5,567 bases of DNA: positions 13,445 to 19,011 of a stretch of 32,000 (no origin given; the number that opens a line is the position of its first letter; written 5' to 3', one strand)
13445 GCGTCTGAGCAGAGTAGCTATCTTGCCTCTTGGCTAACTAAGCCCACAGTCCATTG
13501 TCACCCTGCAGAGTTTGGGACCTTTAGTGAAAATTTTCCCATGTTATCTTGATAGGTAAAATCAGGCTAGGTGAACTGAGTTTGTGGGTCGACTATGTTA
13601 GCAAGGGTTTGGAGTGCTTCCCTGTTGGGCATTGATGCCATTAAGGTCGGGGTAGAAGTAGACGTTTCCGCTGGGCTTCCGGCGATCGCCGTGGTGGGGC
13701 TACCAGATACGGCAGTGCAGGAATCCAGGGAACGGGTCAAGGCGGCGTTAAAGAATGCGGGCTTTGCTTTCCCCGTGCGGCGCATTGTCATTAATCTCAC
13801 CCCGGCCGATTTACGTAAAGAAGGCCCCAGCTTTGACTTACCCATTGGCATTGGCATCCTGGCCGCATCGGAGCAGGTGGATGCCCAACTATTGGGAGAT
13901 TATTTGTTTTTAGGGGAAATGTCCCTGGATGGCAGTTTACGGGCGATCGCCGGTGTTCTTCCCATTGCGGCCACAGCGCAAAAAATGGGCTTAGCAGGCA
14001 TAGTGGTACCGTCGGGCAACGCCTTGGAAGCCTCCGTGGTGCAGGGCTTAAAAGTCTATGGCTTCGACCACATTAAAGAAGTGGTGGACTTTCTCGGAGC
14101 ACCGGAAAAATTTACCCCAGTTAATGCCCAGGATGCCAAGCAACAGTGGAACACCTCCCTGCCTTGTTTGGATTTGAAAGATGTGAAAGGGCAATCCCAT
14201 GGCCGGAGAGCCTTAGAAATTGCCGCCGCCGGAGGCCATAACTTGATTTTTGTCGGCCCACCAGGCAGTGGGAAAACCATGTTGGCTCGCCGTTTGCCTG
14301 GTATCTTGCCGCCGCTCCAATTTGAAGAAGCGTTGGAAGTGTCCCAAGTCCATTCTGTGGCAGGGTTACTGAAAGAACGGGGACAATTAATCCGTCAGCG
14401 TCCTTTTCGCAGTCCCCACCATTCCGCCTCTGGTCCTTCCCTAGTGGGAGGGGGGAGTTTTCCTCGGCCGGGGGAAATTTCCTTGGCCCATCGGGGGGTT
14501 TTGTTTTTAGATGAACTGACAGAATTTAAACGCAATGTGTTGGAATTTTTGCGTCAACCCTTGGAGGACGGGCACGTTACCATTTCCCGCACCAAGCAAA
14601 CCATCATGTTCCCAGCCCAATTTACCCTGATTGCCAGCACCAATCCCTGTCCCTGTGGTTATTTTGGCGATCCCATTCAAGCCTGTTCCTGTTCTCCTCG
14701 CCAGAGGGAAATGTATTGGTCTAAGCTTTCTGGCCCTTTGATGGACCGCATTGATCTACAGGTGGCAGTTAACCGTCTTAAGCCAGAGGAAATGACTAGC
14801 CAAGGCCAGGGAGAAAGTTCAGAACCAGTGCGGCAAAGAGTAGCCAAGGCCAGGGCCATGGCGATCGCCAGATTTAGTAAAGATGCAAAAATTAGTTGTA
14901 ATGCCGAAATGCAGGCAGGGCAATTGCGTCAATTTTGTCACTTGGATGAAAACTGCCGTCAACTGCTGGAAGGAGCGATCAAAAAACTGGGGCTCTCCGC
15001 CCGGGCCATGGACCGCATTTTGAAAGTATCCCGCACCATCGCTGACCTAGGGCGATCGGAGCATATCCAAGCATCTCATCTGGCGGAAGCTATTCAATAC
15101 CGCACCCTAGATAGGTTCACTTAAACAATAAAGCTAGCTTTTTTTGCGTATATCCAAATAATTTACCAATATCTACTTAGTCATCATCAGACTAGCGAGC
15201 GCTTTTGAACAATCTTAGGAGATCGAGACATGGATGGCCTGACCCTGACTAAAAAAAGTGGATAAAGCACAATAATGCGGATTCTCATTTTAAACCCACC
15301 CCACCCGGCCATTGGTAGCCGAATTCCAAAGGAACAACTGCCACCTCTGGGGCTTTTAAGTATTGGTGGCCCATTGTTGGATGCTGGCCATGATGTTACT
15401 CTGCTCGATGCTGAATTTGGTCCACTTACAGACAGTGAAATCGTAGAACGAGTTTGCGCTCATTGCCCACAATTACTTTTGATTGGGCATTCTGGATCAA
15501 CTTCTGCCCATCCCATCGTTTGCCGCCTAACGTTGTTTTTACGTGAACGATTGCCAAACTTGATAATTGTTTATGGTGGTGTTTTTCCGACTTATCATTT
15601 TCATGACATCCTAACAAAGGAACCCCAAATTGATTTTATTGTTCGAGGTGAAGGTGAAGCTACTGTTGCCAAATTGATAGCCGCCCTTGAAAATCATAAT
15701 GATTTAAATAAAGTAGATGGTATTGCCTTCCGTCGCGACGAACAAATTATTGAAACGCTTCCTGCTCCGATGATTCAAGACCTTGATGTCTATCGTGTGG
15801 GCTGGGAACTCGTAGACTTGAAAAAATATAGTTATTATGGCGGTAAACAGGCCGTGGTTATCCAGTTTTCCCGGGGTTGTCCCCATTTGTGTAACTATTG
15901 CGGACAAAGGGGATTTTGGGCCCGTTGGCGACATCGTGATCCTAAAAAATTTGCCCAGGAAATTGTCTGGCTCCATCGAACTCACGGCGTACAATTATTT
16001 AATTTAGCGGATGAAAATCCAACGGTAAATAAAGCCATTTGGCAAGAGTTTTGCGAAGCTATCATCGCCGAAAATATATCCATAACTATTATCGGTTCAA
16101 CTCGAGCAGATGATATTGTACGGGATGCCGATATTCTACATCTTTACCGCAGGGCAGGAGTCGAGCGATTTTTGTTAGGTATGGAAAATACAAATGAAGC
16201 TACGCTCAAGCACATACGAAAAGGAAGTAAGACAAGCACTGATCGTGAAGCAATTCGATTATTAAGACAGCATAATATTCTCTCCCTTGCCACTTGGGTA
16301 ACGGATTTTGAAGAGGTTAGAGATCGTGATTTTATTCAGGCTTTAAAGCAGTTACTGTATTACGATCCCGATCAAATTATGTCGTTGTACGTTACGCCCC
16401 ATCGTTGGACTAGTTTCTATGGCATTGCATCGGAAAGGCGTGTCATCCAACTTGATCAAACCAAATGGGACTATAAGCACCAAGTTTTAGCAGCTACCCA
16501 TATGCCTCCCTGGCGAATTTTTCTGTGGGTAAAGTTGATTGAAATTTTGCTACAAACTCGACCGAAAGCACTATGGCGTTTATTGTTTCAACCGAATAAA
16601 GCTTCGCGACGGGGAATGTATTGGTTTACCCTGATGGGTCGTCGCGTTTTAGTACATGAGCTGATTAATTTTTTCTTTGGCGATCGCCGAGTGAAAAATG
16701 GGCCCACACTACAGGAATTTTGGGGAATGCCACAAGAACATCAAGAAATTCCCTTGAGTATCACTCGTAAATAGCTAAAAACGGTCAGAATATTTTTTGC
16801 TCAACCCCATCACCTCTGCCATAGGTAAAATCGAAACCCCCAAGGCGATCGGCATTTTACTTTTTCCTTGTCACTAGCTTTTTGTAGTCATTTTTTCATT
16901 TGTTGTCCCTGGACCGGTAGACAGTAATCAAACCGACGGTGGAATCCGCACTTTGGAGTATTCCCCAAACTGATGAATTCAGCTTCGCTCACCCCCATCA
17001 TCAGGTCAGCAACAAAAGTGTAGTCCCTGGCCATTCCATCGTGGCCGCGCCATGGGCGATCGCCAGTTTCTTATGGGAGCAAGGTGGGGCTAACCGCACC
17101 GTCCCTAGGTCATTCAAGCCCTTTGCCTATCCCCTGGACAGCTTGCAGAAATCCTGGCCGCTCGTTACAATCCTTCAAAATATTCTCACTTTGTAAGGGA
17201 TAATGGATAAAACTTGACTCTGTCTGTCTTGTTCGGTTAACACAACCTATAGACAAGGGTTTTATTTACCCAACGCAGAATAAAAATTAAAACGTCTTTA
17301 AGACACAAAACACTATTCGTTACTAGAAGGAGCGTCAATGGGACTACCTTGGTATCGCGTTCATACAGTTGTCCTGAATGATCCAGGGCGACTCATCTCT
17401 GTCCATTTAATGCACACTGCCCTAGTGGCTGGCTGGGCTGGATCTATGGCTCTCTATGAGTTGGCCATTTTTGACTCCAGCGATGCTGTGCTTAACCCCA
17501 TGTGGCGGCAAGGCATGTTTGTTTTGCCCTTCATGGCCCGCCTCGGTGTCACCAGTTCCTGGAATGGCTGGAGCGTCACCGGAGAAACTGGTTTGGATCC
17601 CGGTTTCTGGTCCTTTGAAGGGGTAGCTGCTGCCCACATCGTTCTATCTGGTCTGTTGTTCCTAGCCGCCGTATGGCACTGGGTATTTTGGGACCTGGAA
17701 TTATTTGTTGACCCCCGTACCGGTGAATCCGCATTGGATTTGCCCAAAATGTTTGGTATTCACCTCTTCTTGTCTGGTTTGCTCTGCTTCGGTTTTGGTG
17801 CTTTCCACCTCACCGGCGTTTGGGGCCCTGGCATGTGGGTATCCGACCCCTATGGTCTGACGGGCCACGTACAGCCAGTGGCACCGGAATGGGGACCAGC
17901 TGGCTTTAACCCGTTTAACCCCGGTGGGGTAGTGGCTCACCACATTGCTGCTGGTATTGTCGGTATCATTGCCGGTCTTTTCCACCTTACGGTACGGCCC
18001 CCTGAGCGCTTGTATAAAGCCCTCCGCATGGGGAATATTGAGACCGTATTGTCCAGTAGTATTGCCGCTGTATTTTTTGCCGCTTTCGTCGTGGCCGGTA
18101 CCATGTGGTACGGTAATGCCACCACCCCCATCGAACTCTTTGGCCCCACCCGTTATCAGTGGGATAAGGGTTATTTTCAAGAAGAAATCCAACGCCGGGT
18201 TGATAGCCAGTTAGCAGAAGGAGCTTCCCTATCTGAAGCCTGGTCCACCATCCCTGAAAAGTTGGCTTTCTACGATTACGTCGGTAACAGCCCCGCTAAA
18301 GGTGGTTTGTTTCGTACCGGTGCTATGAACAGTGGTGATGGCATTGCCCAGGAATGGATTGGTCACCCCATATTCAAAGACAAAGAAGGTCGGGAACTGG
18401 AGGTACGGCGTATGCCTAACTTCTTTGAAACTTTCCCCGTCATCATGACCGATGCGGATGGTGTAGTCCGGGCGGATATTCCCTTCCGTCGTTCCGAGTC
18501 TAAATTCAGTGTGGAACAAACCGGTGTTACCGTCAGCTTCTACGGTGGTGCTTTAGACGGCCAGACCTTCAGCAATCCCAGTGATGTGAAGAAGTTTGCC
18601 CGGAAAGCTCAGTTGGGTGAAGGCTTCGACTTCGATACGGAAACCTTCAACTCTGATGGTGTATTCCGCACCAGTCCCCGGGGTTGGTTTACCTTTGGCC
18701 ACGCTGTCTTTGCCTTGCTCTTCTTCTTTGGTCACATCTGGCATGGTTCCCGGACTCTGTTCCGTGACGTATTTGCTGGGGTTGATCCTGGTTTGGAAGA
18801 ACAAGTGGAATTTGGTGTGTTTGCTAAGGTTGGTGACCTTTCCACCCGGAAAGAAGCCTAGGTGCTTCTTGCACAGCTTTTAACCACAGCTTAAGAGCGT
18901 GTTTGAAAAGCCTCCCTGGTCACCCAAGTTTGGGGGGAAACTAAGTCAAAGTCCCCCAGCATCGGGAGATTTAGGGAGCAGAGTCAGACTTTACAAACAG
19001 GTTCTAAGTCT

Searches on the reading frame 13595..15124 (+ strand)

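Call 8: search_protein_families(library=pfam, proteins=[window:13595-15124:+], max_evalue=0.001)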
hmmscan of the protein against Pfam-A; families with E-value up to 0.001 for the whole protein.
window:13595-15124:+ (509 aa): 10 families
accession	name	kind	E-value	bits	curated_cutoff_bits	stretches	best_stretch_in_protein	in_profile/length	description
PF01078.27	Mg_chelatase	-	7.3e-98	326.5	20.3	1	193-399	1-206/207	Magnesium chelatase, subunit ChlI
PF13541.12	ChlI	-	1.1e-48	164.6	27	1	20-142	1-121/121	Subunit ChlI of Mg-chelatase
PF13335.12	Mg_chelatase_C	-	1.3e-33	115.9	26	1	406-503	1-94/94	Magnesium chelatase, subunit ChlI C-terminal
PF07728.20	AAA_5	-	6.6e-10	39.6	22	1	216-353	1-125/139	AAA domain (dynein-related subfamily)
PF00493.29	MCM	-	1.7e-06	27.8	23.3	1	292-356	114-177/224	MCM P-loop domain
PF05496.18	RuvB_N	-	7.4e-05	23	27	0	295-349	80-139/159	Holliday junction DNA helicase RuvB P-loop domain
PF13401.12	AAA_22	-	0.00016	22.4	27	0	216-324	7-109/130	AAA domain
PF00004.35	AAA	-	0.0002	22.2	21.2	0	217-269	1-49/131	ATPase family associated with various cellular activities (AAA)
PF00158.32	Sigma54_activat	-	0.00023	21.4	20.2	0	290-350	84-142/168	Sigma-54 interaction domain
PF07724.20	AAA_2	-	0.00094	19.7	27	0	300-348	76-122/166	AAA domain (Cdc48 subfamily)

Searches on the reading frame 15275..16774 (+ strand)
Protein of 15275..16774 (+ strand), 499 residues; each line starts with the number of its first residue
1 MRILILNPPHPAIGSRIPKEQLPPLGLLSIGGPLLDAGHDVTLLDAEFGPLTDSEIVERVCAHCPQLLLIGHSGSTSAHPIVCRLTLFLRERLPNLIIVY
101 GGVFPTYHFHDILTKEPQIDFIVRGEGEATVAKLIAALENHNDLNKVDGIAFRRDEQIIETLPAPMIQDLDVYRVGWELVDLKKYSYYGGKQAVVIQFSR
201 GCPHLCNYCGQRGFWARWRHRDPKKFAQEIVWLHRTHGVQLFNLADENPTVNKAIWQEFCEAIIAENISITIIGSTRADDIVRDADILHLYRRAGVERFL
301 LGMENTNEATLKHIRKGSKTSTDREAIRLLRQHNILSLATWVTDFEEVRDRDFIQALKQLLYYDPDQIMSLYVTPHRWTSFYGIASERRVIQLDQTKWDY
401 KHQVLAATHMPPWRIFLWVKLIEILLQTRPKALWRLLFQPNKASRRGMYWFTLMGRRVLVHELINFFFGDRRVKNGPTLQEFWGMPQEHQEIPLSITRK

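Call 8: search_protein_families(library=pfam, proteins=[window:15275-16774:+], max_evalue=0.001)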
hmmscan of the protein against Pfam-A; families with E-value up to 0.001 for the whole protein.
window:15275-16774:+ (499 aa): 2 families
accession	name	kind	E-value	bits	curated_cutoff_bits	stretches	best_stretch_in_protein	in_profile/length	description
PF02310.24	B12-binding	-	3.8e-17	62.7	32.1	1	21-134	11-120/121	B12 binding domain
PF04055.27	Radical_SAM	-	1.9e-15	57.9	29.5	1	196-337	1-143/166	Radical SAM superfamily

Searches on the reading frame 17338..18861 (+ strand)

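Call 8: search_protein_families(library=pfam, proteins=[window:17338-18861:+], max_evalue=0.001)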
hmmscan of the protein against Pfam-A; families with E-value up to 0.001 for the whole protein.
window:17338-18861:+ (507 aa): 1 family
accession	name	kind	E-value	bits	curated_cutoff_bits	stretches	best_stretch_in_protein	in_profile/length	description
PF00421.24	PSII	-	2.7e-272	904.3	25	1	1-500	1-500/500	Photosystem II protein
